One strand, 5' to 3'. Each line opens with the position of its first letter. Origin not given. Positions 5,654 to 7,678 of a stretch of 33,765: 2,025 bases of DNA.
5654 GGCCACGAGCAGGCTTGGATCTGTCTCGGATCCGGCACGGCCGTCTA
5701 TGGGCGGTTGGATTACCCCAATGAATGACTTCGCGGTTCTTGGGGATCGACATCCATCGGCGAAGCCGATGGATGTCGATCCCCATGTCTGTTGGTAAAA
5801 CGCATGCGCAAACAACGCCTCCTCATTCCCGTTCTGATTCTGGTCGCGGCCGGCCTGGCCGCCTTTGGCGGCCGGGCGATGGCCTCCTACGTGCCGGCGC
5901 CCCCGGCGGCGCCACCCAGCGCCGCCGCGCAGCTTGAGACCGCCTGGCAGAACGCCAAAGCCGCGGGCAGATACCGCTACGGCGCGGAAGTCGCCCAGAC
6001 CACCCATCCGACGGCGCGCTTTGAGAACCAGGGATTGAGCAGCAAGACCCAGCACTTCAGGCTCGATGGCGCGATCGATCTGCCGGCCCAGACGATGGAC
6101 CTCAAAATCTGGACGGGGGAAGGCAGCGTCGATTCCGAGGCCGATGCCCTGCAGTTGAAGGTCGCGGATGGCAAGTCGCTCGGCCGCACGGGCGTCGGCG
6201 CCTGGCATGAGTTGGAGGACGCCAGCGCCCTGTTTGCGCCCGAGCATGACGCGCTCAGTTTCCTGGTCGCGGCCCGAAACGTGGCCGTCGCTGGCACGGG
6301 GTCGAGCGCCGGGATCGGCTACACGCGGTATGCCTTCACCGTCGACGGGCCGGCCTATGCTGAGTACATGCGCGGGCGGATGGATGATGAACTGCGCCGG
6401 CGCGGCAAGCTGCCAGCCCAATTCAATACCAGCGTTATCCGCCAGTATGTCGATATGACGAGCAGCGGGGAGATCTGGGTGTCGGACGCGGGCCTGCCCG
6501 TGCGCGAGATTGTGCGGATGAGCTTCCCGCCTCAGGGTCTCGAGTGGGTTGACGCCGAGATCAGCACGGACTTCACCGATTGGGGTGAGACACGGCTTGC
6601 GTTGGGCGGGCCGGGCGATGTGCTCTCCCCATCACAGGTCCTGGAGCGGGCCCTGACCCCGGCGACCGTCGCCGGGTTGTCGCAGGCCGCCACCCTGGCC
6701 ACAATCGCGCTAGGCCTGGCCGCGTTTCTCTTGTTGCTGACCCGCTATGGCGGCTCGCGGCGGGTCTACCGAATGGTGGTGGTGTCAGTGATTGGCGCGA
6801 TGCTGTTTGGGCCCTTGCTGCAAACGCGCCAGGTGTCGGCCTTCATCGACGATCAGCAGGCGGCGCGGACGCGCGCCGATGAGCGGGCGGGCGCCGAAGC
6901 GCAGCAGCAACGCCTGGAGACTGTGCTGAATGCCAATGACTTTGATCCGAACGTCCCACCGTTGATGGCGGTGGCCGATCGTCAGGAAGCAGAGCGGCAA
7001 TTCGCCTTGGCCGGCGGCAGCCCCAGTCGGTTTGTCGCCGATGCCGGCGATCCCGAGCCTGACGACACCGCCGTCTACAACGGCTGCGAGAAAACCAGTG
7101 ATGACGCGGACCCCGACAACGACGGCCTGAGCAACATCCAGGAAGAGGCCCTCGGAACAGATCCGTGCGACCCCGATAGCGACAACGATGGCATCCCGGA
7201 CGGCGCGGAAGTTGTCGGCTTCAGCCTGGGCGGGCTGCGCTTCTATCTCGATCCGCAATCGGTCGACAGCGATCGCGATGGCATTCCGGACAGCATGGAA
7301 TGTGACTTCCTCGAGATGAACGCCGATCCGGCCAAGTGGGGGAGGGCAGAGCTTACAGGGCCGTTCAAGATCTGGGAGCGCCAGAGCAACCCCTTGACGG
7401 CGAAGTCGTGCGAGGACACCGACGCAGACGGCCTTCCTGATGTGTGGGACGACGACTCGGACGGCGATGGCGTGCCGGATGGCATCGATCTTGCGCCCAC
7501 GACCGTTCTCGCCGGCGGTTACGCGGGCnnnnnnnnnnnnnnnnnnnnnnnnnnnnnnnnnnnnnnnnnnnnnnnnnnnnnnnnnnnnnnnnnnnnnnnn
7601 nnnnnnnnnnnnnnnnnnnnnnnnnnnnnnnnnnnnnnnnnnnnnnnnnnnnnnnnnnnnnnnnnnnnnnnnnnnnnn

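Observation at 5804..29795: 24-kb translationally overlapped operon encoding two giant mosaic surface proteins (~5,054 aa and 2,944 aa)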

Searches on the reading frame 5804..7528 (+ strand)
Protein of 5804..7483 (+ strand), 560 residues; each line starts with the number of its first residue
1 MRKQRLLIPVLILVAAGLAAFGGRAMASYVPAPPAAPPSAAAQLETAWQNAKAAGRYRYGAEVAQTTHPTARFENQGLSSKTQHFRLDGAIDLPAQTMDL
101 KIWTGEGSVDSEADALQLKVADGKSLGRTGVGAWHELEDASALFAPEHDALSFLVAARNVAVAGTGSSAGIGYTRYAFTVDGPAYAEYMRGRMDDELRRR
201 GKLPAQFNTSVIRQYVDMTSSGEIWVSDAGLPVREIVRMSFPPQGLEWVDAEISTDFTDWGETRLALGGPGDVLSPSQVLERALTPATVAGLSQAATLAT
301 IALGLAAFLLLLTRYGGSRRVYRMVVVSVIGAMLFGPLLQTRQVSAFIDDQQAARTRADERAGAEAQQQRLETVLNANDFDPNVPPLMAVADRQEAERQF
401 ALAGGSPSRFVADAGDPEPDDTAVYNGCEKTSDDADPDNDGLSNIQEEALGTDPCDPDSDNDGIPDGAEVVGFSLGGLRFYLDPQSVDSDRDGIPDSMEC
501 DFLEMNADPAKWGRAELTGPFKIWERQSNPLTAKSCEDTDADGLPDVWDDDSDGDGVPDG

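Call 12: search_protein_families(library=pfam, proteins=[window:5804-7483:+], max_evalue=0.1)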
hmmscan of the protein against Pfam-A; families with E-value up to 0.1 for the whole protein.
window:5804-7483:+ (560 aa): 2 families
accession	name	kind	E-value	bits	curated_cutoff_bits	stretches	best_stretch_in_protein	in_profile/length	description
PF18884.5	TSP3_bac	-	3.8e-07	30.3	25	2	436-457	1-22/22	Bacterial TSP3 repeat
PF03495.19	Binary_toxB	-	0.013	16.1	25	0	457-476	1-20/78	Clostridial binary toxin B/anthrax toxin PA Ca-binding domain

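Call 86: predict_structure(alignment_id=A2)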
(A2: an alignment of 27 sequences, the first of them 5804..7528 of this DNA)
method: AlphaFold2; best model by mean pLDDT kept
length: 575 residues; sequences in the alignment: 27
mean_pLDDT: 76.7   pTM: 0.48
mean pLDDT of the five models: 76.7, 75.1, 73.2, 72.0, 70.8
residues with pLDDT >= 90: 158; 70-90: 258; 50-70: 74; < 50: 85
segments of 3 or more residues with pLDDT < 50: 264-275, 280-288, 374-377, 405-425, 506-533, 570-575
pLDDT, mean of each block of 10 residues (from residue 1): 62 80 62 76 92 91 95 89 92 89 69 81 87 82 65 92 91 95 91 85 81 90 95 96 94 94 49 47 45 65 81 81 82 74 73 77 71 53 86 74 52 43 53 79 87 90 90 87 92 87 59 42 38 68 90 85 75 39
secondary structure, 60 per line:
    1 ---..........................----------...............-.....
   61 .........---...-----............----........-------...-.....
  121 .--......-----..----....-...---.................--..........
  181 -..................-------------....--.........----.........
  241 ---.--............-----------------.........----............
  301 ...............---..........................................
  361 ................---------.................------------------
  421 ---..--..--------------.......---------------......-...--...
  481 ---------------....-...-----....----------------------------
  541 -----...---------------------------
elements in order: H4-29 H40-54 E56-69 E81-92 E97-104 E116-121 E124-129 H141-144 H152-156 E157-168 E171-180 H182-199 H213-216 E219-227 E232-240 E247-258 H276-284 H289-315 H319-376 H386-402 H444-450 H466-471 E473-475 E478-480 H496-499 H509-512
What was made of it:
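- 5804..5884 (+): ORF1 aa 1-27: signal peptide or signal anchor (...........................|SY). The cleavage site is inferred by eye. Helix 4-29 in the model (call 86).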

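Call 89: fold_search(model_id=the predicted structure, library=pdb)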
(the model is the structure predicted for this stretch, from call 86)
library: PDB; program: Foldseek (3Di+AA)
matches with E <= 10: 1840; with E <= 0.001: 21
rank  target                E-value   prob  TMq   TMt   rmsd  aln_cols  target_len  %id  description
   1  3mh9_A                4.0e-07  1.00  0.21  0.49  12.2       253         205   15  Crystal structure of LprG mutant V91W from Mycobacterium tuberculosis (released 2010-09-01)
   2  3mh9_C                4.6e-07  1.00  0.21  0.49  12.5       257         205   15  Crystal structure of LprG mutant V91W from Mycobacterium tuberculosis (released 2010-09-01)
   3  3mh8_A                1.6e-06  1.00  0.22  0.52   7.8       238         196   14  Crystal structure of LprG from Mycobacterium tuberculosis (released 2010-09-01)
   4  2byo                  1.7e-06  1.00  0.20  0.54   9.0       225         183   15  Crystal structure of Mycobacterium tuberculosis lipoprotein LppX (Rv2945c) (released 2006-03-22)
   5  3mha_A                2.2e-06  1.00  0.21  0.52   7.9       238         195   15  Crystal structure of LprG from Mycobacterium tuberculosis bound to PIM (released 2010-09-01)
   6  3mha_B                2.7e-06  1.00  0.22  0.54   7.7       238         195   15  Crystal structure of LprG from Mycobacterium tuberculosis bound to PIM (released 2010-09-01)
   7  4z48_A                4.3e-06  1.00  0.17  0.32  10.6       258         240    8  Crystal structure of a DUF1329 family protein (DESPIG_00262) from Desulfovibrio piger ATCC 29098 at 1.75 A resolution (released 2015-04-22)
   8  3mh8_B                4.8e-06  1.00  0.23  0.59   7.5       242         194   13  Crystal structure of LprG from Mycobacterium tuberculosis (released 2010-09-01)
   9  4zra_C                6.9e-06  1.00  0.21  0.55   8.6       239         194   14  CRYSTAL STRUCTURE OF MYCOBACTERIUM TUBERCULOSIS LPRG BINDING TO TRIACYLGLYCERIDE (released 2016-02-10)
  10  4qa8                  5.5e-05  1.00  0.22  0.51   8.6       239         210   10  Crystal structure of LprF from Mycobacterium bovis (released 2014-10-22)
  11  6l9x                  1.0e-04  0.99  0.13  0.29  10.4       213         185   12  Xenons in frog EPDR1 (released 2020-11-11)
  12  6jld_B                1.5e-04  0.98  0.12  0.27  10.8       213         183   14  Crystal structure of a human ependymin related protein (released 2019-07-10)
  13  6jla_D                2.3e-04  0.99  0.12  0.30  10.6       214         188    9  Crystal structure of a mouse ependymin related protein (released 2020-03-04)
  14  6jla_A                2.8e-04  0.98  0.13  0.29  15.1       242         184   12  Crystal structure of a mouse ependymin related protein (released 2020-03-04)
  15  6jl9                  3.1e-04  0.97  0.12  0.26  15.5       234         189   13  Crystal structure of a frog ependymin related protein (released 2019-07-10)
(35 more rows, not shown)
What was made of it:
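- On LolA/LprG/LppX superfamily: Foldseek against 3mh9, 3mh8, 2byo and 4qa8: E 4e-7 to 5e-5, probability 1.00, TM(target) 0.49-0.59 (call 89), from a model with pLDDT about 90 in this domain (call 86).
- Closest known: LolA/LprG/LppX superfamily. Same: ORF1 aa 40-260 adopts the same half-barrel-with-helix fold (Foldseek E 4e-7, probability 1.00, call 89), and it sits just outside the membrane.
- The N-terminal domain matches LprG, LppX and LolA (E 4e-7, probability 1.00) (call 89). ORF1 has a hydrophobic-ligand (LolA-like) domain that could in principle hold such a tail (call 89).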
